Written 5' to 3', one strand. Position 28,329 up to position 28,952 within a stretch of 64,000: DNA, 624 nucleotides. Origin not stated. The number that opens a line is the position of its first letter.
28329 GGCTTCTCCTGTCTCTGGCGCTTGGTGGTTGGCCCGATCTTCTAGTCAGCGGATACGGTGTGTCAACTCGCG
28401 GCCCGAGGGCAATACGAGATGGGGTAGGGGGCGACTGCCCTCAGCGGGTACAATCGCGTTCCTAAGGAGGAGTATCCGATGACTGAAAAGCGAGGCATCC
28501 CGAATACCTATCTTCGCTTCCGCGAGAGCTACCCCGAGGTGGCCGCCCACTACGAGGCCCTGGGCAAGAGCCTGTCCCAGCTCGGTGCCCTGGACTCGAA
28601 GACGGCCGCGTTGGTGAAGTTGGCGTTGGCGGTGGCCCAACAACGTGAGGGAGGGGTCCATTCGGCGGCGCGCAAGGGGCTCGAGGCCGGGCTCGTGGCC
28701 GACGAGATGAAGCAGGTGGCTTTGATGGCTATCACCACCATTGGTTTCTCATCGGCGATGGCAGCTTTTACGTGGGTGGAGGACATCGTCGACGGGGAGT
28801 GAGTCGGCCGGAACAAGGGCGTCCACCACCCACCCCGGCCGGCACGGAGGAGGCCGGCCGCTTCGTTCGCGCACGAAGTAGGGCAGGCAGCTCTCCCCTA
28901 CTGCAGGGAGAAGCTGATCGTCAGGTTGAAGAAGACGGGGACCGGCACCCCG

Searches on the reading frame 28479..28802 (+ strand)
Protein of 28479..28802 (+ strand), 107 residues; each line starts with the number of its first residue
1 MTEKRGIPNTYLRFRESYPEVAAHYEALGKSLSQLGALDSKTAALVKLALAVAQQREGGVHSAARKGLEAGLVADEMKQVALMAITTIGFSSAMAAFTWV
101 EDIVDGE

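Call 49: search_protein_families(library=pfam, proteins=[window:28479-28802:+], max_evalue=0.001)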
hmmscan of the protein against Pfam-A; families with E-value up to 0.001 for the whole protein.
window:28479-28802:+ (107 aa): 1 family
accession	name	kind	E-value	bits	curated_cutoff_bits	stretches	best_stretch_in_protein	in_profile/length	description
PF02627.25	CMD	-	4e-11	43.2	23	1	19-102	1-84/84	Carboxymuconolactone decarboxylase family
